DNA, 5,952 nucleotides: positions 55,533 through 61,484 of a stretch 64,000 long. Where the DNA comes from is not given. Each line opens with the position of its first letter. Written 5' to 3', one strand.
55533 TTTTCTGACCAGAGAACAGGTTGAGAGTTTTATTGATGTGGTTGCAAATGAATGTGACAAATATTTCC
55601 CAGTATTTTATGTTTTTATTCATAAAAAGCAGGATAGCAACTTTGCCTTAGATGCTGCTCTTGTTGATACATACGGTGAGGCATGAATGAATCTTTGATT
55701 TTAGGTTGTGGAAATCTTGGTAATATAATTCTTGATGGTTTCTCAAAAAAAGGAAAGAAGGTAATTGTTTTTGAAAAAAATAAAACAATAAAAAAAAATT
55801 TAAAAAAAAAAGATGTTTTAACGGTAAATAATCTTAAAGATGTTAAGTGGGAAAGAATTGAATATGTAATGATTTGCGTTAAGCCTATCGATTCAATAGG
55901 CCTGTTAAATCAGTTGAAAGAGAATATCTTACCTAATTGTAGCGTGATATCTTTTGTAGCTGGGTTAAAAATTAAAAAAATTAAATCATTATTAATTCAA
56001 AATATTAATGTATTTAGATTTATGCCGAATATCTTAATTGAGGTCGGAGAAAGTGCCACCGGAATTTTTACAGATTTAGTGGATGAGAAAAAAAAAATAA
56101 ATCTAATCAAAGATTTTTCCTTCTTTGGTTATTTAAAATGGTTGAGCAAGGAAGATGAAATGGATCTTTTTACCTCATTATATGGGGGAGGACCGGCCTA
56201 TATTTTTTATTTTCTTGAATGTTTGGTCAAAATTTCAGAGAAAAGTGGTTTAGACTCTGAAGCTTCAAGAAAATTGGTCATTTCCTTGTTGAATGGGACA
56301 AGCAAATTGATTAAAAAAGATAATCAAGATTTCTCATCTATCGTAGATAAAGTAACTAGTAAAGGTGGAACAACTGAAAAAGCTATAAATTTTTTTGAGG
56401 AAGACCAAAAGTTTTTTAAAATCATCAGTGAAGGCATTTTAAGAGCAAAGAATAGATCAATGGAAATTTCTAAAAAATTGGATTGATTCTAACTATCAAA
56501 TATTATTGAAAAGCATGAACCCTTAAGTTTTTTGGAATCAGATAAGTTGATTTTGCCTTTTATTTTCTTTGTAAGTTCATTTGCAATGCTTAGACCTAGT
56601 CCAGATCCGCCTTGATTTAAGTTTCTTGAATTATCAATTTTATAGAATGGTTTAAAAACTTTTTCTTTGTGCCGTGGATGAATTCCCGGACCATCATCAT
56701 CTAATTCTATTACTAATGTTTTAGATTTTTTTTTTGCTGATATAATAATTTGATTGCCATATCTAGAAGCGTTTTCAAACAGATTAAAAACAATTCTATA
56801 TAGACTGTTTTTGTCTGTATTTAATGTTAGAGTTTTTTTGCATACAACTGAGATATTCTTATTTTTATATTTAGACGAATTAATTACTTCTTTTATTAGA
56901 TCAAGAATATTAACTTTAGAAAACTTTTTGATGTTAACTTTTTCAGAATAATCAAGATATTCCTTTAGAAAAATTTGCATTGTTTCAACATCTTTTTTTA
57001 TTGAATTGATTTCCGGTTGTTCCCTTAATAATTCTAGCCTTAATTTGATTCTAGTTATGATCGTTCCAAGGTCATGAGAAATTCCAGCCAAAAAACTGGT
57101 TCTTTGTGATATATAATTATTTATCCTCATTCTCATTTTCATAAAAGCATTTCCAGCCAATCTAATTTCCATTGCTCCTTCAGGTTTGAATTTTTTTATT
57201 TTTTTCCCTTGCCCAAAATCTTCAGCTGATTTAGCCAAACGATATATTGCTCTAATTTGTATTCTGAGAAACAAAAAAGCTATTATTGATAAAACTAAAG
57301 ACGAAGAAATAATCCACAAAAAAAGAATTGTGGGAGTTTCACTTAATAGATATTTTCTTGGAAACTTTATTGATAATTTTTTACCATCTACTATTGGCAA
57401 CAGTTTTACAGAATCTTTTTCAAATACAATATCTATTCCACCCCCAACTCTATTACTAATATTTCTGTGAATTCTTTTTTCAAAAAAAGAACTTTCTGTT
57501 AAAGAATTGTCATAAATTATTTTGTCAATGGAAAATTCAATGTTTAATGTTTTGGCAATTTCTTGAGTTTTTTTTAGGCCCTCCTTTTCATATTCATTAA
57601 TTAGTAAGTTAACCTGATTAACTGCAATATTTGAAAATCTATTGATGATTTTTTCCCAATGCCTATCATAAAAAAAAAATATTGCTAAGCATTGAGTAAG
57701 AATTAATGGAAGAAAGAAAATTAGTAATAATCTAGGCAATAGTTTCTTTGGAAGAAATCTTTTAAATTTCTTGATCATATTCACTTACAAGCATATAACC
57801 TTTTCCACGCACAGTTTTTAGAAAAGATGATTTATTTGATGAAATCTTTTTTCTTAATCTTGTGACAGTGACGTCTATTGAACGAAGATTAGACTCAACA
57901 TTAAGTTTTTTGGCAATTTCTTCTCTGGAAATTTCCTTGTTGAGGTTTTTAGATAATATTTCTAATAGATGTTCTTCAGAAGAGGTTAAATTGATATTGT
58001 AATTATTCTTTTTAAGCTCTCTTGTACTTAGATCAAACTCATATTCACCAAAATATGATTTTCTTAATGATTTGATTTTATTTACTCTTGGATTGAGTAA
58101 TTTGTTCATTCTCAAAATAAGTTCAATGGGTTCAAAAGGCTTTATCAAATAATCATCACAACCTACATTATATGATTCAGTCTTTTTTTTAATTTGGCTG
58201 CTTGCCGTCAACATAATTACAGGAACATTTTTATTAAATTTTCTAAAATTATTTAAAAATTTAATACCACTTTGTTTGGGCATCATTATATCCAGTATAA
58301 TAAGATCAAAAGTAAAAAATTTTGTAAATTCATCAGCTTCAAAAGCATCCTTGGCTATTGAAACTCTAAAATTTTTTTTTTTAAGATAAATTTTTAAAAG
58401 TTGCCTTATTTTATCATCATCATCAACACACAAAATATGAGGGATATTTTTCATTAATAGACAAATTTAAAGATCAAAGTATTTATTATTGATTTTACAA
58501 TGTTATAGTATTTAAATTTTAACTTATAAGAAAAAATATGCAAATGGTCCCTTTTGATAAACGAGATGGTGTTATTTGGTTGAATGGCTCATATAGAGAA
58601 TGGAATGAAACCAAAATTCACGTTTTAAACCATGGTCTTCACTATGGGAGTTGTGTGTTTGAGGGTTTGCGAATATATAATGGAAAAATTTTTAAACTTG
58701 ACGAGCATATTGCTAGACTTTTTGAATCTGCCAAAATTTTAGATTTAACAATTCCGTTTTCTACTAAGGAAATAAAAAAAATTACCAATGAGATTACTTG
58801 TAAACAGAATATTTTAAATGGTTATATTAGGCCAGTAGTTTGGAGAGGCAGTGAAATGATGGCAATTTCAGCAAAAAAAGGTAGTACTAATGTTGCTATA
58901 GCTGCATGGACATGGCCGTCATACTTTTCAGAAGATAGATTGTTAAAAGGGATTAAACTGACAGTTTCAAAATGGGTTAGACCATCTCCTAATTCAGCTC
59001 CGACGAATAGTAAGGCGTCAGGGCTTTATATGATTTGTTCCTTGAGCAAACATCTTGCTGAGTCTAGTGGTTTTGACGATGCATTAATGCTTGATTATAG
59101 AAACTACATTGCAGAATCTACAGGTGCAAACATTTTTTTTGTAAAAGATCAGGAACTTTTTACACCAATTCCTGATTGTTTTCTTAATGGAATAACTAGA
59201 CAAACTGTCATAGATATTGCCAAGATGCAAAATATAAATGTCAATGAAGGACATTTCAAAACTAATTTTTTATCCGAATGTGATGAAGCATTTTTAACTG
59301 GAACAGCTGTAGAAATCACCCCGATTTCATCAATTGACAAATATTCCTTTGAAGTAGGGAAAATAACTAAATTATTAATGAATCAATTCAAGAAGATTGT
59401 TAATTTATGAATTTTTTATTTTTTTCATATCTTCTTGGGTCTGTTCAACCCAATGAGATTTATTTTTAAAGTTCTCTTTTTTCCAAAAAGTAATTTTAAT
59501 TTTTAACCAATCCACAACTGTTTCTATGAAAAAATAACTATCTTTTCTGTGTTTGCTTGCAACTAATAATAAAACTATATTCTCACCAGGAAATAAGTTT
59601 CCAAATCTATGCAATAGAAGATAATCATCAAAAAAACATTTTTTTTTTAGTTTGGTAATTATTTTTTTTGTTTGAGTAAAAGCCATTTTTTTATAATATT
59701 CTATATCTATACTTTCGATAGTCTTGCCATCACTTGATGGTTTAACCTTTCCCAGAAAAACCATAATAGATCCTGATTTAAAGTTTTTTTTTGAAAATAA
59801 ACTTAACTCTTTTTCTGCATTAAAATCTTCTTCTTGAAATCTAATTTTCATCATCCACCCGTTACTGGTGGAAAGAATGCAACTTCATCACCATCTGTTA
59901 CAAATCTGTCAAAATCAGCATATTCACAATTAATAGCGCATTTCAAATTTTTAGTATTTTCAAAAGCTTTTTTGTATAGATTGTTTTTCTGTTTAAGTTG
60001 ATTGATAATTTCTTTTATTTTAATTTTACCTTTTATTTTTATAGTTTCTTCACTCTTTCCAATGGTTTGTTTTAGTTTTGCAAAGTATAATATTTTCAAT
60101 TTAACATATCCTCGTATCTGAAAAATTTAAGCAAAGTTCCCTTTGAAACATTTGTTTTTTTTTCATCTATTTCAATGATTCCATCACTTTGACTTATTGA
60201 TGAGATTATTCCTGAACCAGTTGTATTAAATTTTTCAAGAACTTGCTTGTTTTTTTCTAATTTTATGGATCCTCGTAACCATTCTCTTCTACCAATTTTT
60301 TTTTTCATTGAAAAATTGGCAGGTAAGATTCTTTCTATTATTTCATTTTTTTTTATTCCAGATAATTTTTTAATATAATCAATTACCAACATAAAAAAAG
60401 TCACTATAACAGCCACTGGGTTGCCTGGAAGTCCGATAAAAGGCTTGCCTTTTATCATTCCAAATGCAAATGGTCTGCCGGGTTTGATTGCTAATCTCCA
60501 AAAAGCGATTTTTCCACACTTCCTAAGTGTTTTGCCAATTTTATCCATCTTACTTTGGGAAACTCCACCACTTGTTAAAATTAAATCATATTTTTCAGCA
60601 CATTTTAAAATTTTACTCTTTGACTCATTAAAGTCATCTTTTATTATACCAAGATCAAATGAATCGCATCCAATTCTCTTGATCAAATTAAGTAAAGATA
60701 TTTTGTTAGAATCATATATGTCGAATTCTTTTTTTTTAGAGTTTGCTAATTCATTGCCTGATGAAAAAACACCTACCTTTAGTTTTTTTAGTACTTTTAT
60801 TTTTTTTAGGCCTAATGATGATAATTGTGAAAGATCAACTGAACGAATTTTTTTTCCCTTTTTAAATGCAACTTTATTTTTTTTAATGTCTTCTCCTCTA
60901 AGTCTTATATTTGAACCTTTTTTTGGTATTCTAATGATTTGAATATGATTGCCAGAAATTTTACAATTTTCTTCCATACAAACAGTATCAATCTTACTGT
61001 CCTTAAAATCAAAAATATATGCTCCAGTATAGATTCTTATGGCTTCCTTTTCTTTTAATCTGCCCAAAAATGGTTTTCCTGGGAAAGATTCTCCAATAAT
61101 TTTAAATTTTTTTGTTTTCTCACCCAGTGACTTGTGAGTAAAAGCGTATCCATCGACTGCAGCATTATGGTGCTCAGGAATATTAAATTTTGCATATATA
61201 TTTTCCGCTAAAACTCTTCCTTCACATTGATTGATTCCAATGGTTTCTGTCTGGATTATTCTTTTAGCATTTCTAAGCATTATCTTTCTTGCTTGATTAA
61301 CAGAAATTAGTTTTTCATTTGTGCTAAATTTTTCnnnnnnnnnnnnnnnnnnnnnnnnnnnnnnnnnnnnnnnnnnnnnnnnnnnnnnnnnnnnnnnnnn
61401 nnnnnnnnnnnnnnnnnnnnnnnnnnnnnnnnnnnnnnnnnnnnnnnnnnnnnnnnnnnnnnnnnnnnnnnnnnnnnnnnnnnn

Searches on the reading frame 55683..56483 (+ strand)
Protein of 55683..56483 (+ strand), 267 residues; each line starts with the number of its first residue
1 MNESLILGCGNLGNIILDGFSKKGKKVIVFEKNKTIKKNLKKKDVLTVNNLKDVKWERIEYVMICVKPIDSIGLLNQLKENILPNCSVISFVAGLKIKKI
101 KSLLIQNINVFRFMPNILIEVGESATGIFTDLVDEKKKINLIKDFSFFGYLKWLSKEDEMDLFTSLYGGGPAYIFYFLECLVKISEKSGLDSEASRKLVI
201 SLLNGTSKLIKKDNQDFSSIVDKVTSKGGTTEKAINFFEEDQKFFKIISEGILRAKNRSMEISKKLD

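Call 40: search_protein_families(library=ncbifam, proteins=[window:55683-56483:+], max_evalue=1e-10)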
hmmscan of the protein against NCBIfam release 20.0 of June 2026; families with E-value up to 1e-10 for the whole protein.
window:55683-56483:+ (267 aa): 6 families
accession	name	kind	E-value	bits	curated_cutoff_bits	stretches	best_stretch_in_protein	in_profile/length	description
TIGR00112.1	proC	equivalog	1.3e-51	175.8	196.75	1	6-261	3-262/263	pyrroline-5-carboxylate reductase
NF005813.0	PRK07679.1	exception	6.4e-38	130.7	404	1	7-266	9-272/279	pyrroline-5-carboxylate reductase ProI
NF008839.0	PRK11880.2-4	equivalog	1.5e-26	93.3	288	1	5-242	5-233/252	pyrroline-5-carboxylate reductase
NF005384.0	PRK06928.1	exception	5.8e-22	78.5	301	1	27-241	31-247/277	pyrroline-5-carboxylate reductase ProG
NF005814.0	PRK07680.1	equivalog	6.7e-22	78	278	1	6-246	5-251/275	late competence protein ComER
NF005063.0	PRK06476.1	equivalog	4.8e-13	49.3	254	1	7-242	6-237/258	pyrroline-5-carboxylate reductase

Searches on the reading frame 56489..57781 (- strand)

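Call 40: search_protein_families(library=ncbifam, proteins=[window:56489-57781:-], max_evalue=1e-10)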
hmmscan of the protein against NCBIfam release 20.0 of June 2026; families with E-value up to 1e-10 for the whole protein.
window:56489-57781:- (430 aa): 47 families (the best 25 are shown)
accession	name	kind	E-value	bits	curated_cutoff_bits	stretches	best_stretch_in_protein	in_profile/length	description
NF007004.0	PRK09467.1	equivalog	7e-59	199.8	415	1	6-418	3-425/440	two-component system sensor histidine kinase EnvZ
NF007898.0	PRK10604.1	equivalog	6.1e-43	147.6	478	1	146-428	131-421/433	two-component system sensor histidine kinase RstB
NF007007.0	PRK09470.1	equivalog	3.4e-40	138.3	486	1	114-423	136-452/463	envelope stress sensor histidine kinase CpxA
NF012226.0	AdeS_HK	equivalog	7.4e-31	107.6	500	1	153-428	62-351/353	two-component sensor histidine kinase AdeS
NF046044.1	PnpS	equivalog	2.7e-30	105.7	400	1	223-428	166-389/390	two-component system histidine kinase PnpS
NF045900.1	HisKinCpxALeg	equivalog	6.9e-30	104.2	800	1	155-418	160-440/451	two-component system sensor histidine kinase CpxA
TIGR02966.1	phoR_proteo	equivalog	9.1e-30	103.8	334.2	1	225-428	112-333/333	phosphate regulon sensor histidine kinase PhoR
NF012163.2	BaeS_SmeS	equivalog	7.2e-28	97.7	500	1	154-416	167-445/457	sensor histidine kinase efflux regulator BaeS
NF007837.0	PRK10549.1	equivalog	1.3e-26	93.4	603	1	156-416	167-445/466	envelope stress sensor histidine kinase BaeS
NF033092.0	HK_WalK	equivalog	3.1e-26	92.1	725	1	226-427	371-591/594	cell wall metabolism sensor histidine kinase WalK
NF041735.1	hist_kin_RppB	equivalog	3.3e-24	85.5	400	1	292-426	293-435/438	two-component system sensor histidine kinase RppB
NF040691.1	MtrAB_MtrB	equivalog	1.1e-23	84.1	450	1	162-426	199-488/507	MtrAB system histidine kinase MtrB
NF041832.1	near_NosP_CTERM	subfamily_domain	1.8e-23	83.2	400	1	227-426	7-221/370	NahK/ErcS family hybrid sensor histidine kinase/response regulator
NF008025.0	PRK10755.1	equivalog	5.2e-23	81.3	314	1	158-428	77-354/362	two-component system sensor histidine kinase PmrB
NF041210.1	his_kin_PieS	equivalog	2.1e-22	79.8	850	1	152-428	168-468/474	two component system sensor histidine kinase PieS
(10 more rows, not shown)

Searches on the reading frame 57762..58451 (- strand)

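Call 59: search_protein_families(library=ncbifam, proteins=[window:57762-58451:-], max_evalue=0.00001)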
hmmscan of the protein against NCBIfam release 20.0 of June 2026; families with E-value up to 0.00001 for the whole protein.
window:57762-58451:- (229 aa): 90 families (the best 25 are shown)
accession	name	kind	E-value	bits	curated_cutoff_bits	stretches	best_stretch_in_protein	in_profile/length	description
NF007005.1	PRK09468.1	equivalog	8.5e-48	162.8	331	1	4-224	4-234/237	osmolarity response regulator transcription factor OmpR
NF045944.1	ResRegRpaBCyano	equivalog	1.5e-43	148.8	330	1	7-221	1-227/229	response regulator transcription factor RpaB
NF051850.1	RespRegRprY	equivalog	4.7e-43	147.2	370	1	6-225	7-230/234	response regulator transcription factor RprY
TIGR02154.1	PhoB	equivalog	1.5e-42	145.5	296.2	1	5-221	4-225/226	phosphate regulon transcriptional regulator PhoB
NF053854.1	RespRegPhoBBctds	equivalog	1.1e-38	132.9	270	1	6-221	1-224/225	two-component system response regulator PhoB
NF040689.1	MtrAB_MtrA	equivalog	6.2e-38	130.3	300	1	6-220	1-217/219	MtrAB system response regulator MtrA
NF008078.0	PRK10816.1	equivalog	2.3e-37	128.6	336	1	6-220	3-219/223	two-component system response regulator PhoP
TIGR01387.1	cztR_silR_copR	subfamily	6.3e-37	127.3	279.2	1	6-221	1-218/218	heavy metal response regulator transcription factor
NF008034.0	PRK10766.1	equivalog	7.1e-35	120.6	275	1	5-224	4-229/231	two-component system response regulator TorR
NF012023.0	PRK15479.1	equivalog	2.9e-34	118.6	337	1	6-223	3-219/224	transcriptional regulator TctD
NF040534.1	resp_reg_YycF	equivalog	3.8e-34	118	340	1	5-222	2-228/231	response regulator YycF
NF045991.1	RespRegCtrARhodob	equivalog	8.2e-34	117.3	350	1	6-221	3-221/224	response regulator transcription factor CtrA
NF008199.0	PRK10955.1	equivalog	1.4e-33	116.8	341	1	5-224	3-231/232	envelope stress response regulator transcription factor CpxR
NF007346.1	PRK09836.1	equivalog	3.4e-33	115.3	420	1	6-222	3-222/227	copper/silver response regulator transcription factor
NF041733.1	resp_reg_CseB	equivalog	4.2e-33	114.6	350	1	5-222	2-227/228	two-component system response regulator CseB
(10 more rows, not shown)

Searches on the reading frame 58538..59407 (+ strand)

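Call 59: search_protein_families(library=ncbifam, proteins=[window:58538-59407:+], max_evalue=0.00001)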
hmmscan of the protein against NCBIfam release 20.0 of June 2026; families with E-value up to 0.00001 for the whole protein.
window:58538-59407:+ (290 aa): 18 families
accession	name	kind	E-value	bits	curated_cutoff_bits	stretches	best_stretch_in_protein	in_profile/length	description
NF005726.0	PRK07544.1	equivalog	2.8e-134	446.9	396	1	1-289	1-289/295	branched-chain amino acid aminotransferase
NF005146.0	PRK06606.1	equivalog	7.6e-94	314.1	279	1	8-289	4-293/307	branched-chain amino acid transaminase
TIGR01122.1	ilvE_I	equivalog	6.1e-89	298.1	245.55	1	14-289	1-285/298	branched-chain-amino-acid transaminase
NF006185.0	PRK08320.1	subfamily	1.9e-67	227.5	363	1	12-288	4-283/292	branched-chain amino acid aminotransferase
NF009896.0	PRK13356.1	equivalog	7.1e-52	176.3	262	1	8-279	5-274/287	branched-chain amino acid aminotransferase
NF009126.0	PRK12479.1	equivalog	3.3e-46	157.8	518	1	11-288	4-284/299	branched-chain-amino-acid transaminase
NF005800.0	PRK07650.1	equivalog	9.9e-42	143.2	308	1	12-287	2-275/290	aminodeoxychorismate lyase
TIGR01121.1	D_amino_aminoT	equivalog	1.8e-41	142.2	277.45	1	15-287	4-274/276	D-amino-acid transaminase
NF005209.0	PRK06680.1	subfamily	8.2e-38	129.9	320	1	12-285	4-278/286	D-amino-acid transaminase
TIGR03461.1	pabC_Proteo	equivalog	1.6e-34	119.4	176.85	1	23-282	6-261/262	aminodeoxychorismate lyase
NF004761.0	PRK06092.1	equivalog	7.2e-34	117.2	260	1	13-285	2-266/268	aminodeoxychorismate lyase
NF009897.0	PRK13357.1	equivalog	1.9e-33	115.8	307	1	6-274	36-329/358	branched-chain amino acid aminotransferase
NF009066.0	PRK12400.1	equivalog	8e-28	97.7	538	1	23-287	19-281/290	D-amino-acid transaminase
TIGR01123.1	ilvE_II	equivalog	1.9e-27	96.1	250.05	1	14-273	1-277/313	branched-chain-amino-acid transaminase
NF005888.0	PRK07849.1-3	equivalog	1.4e-24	86.6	273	1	24-273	26-276/298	aminodeoxychorismate lyase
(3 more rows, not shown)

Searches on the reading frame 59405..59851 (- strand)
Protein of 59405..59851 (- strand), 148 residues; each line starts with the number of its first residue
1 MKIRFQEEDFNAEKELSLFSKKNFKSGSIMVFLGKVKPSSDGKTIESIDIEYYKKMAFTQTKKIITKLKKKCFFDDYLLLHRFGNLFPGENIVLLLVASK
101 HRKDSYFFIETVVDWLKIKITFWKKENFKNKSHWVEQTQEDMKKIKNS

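Call 59: search_protein_families(library=ncbifam, proteins=[window:59405-59851:-], max_evalue=0.00001)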
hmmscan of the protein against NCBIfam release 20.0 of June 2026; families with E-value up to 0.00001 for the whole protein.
window:59405-59851:- (148 aa): 2 families
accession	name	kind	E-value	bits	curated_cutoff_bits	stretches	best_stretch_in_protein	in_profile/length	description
NF007959.0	PRK10678.1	equivalog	4.1e-25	88.1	175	1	2-145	5-147/150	molybdopterin synthase catalytic subunit MoaE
NF011061.0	PRK14493.1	equivalog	4.6e-16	59.2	215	1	23-137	156-272/274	molybdopterin synthase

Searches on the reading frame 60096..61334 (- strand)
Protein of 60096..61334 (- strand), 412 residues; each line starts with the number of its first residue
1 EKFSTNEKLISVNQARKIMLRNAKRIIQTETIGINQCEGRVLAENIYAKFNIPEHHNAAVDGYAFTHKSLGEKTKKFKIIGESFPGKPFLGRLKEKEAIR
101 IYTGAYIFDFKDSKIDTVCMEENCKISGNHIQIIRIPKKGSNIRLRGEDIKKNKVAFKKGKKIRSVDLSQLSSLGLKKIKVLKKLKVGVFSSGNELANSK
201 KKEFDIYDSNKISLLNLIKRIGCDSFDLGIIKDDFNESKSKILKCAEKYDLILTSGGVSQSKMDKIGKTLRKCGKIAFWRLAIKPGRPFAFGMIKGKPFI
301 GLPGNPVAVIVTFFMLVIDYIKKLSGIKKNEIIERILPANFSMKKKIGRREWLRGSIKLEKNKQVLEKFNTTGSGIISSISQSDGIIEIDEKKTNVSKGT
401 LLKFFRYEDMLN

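Call 59: search_protein_families(library=ncbifam, proteins=[window:60096-61334:-], max_evalue=0.00001)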
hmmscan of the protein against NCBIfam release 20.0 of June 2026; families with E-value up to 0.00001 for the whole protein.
window:60096-61334:- (412 aa): 7 families
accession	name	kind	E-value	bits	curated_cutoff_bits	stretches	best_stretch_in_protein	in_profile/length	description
NF007960.1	PRK10680.1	equivalog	5.8e-116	387.6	440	1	10-402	1-396/401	molybdopterin molybdotransferase MoeA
NF011060.0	PRK14491.1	equivalog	3e-104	349.6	532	1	5-409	195-596/598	bifunctional molybdopterin-guanine dinucleotide biosynthesis adaptor protein MobB/molybdopterin molybdotransferase MoeA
NF011068.0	PRK14498.1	equivalog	1.7e-79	267.6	534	1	8-402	8-405/647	molybdopterin biosynthesis protein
NF045515.2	Glp_gephyrin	equivalog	1.6e-63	214.9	475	1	11-403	2-399/403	molybdotransferase-like divisome protein Glp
NF050098.1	MoeA_actino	exception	5.9e-62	209.7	560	1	26-402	16-395/400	molybdopterin molybdotransferase MoeA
NF011067.0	PRK14497.1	equivalog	3.1e-51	174.6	536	1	3-347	4-344/546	putative molybdopterin biosynthesis protein MoeA/unknown domain fusion protein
TIGR00177.1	molyb_syn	domain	3.2e-26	92.1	85.35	1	184-317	1-146/148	molybdenum cofactor synthesis domain-containing protein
